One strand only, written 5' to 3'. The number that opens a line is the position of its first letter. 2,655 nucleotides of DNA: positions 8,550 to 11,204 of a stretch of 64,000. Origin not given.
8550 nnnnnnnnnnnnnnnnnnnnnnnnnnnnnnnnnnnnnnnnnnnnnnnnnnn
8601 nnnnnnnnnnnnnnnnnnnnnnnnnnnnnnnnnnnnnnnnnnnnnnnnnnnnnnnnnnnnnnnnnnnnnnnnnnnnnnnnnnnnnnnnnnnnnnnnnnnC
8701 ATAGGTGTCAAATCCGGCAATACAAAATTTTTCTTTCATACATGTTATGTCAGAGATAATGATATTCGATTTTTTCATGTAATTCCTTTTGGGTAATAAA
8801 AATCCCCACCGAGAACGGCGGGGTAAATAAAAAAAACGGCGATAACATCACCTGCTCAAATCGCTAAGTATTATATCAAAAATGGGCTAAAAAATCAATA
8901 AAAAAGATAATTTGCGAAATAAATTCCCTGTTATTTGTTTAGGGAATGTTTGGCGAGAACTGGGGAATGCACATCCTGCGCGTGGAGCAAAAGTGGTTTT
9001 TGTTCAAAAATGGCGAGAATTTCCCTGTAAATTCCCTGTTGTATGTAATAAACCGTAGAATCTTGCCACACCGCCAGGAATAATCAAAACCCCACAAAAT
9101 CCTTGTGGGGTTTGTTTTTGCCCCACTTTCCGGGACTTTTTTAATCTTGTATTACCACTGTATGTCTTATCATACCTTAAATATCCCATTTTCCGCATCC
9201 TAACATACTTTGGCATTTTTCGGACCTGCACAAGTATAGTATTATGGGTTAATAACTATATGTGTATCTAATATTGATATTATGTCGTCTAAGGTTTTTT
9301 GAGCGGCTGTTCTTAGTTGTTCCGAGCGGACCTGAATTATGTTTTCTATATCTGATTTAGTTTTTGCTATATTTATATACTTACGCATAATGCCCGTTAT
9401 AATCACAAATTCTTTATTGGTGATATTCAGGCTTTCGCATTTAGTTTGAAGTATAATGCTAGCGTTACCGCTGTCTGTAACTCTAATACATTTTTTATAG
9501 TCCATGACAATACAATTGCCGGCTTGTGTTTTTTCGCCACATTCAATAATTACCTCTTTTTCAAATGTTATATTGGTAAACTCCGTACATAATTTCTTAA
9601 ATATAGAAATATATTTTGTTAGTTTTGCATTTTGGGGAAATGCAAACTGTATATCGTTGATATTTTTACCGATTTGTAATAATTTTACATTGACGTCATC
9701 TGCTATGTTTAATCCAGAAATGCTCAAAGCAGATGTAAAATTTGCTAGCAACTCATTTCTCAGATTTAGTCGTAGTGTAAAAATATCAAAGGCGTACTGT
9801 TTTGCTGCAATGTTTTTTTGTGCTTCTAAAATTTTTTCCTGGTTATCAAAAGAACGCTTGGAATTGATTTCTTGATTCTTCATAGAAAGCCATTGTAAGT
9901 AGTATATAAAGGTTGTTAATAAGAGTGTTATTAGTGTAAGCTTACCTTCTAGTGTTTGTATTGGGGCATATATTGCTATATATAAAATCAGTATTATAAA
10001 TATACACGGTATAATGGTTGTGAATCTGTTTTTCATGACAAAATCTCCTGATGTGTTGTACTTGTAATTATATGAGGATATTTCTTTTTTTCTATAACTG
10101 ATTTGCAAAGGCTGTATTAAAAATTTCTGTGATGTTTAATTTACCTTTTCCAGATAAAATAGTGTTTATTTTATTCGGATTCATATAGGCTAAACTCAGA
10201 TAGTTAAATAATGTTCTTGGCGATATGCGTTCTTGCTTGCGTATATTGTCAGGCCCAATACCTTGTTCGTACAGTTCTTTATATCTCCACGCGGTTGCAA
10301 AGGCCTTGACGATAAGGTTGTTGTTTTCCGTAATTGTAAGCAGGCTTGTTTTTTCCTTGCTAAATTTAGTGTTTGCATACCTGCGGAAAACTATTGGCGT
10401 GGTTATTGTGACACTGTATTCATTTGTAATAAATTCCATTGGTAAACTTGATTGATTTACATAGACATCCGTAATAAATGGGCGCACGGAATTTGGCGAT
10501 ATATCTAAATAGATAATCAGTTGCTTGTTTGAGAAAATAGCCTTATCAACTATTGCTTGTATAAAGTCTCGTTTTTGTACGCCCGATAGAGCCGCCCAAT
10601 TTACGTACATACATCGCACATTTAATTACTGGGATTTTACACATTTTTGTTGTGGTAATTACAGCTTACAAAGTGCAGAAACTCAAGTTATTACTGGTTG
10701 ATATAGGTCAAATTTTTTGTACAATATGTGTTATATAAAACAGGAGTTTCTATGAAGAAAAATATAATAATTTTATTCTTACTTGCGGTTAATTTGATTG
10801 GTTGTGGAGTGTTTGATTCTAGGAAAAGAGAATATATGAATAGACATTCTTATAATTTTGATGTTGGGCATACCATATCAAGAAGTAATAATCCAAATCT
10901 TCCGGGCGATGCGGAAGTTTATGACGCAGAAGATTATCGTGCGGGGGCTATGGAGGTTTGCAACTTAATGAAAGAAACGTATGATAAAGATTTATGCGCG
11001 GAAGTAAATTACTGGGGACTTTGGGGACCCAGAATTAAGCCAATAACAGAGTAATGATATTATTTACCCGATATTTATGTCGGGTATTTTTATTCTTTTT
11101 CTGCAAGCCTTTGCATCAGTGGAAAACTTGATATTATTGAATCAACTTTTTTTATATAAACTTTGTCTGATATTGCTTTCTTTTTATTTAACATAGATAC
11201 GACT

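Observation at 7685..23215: ~15.5 kb defence island bracketed by two diverged 1.4-kb direct repeats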

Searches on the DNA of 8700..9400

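Call 36: search_rna_families(source=window, start=8700, end=9400, threshold=evalue, max_evalue=5, show_alignments=2)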
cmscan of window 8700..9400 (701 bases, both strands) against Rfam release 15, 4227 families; matches with E-value up to 5: 7.
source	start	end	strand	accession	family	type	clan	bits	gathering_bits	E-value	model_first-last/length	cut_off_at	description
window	8796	8842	-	RF02837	anti-hemB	Gene; sRNA;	-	20.9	49.5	0.02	1-81/81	no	Burkholderia RNA 7 (anti-hemB)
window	8795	8863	-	RF01772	rnk_pseudo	Cis-reg; leader;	-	19.7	55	0.92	1-108/108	no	Pseudomonas rnk leader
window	8706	8794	-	RF03531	n00280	Gene; sRNA;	-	19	65.2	3.6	1-101/101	no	Clostridioides difficile sRNA included into helicase gene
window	9079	9163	-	RF02063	STnc350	Gene; sRNA;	-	17.7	60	1.6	1-68/68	no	Salmonella enterica sRNA STnc350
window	8788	8856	-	RF00519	suhB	Gene; sRNA;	CL00108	14.3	41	3.8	1-77/77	no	Makes More Granules Regulator RNA (mmgR)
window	9041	9115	+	RF04178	BTnc005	Gene; sRNA;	-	14.2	174.8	1.2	1-205/205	no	Bacteroides sRNA BTnc005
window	8971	9013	-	RF01637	ceN47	Gene; snRNA; snoRNA; CD-box;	-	13.5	35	3.2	1-155/155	no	Nematode snoRNA ceN47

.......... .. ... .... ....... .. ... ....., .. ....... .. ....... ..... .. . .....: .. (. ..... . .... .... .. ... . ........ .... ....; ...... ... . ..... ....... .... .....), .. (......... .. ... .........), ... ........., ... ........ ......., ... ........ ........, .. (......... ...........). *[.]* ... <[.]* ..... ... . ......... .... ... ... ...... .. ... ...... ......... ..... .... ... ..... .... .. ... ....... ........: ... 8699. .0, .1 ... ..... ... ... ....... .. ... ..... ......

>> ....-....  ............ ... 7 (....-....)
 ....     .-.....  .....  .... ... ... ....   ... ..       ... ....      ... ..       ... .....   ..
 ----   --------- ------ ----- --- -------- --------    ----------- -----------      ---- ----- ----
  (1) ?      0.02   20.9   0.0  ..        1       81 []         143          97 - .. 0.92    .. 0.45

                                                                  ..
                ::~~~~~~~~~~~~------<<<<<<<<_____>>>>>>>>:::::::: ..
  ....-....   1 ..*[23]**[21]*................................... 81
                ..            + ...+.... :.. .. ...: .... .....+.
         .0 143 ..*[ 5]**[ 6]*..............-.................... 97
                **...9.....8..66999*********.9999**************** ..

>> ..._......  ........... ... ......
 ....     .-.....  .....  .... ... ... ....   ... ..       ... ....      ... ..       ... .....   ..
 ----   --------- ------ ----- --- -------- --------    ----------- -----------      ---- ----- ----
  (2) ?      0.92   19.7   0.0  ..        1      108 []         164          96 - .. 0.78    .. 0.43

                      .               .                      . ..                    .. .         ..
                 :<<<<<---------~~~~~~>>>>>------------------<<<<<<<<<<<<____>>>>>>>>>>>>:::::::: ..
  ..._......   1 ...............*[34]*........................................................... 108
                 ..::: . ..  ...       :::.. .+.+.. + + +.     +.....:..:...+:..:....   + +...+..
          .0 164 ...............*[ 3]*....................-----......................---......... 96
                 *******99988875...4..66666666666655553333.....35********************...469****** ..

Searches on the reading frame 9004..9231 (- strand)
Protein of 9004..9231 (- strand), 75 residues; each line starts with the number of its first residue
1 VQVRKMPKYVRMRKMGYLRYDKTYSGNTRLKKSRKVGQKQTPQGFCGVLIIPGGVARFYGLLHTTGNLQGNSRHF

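Call 20: search_protein_families(library=pfam, proteins=[window:9004-9231:-], max_evalue=0.001)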
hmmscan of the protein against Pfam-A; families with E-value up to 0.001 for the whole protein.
window:9004-9231:- (75 aa): 0 families

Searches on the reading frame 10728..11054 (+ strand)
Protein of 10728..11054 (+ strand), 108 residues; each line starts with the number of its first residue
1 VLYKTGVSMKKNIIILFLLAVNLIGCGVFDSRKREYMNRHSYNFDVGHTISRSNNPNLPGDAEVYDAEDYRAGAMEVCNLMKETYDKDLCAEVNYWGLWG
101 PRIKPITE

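Call 6: search_protein_families(library=pfam, proteins=[window:10728-11054:+], max_evalue=0.01)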
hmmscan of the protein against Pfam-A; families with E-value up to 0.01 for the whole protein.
window:10728-11054:+ (108 aa): 0 families

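Call 65: search_protein_families(library=padloc, proteins=[window:10728-11054:+], max_evalue=0.01)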
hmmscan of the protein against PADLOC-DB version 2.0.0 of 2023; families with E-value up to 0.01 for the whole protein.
window:10728-11054:+ (108 aa): 0 families
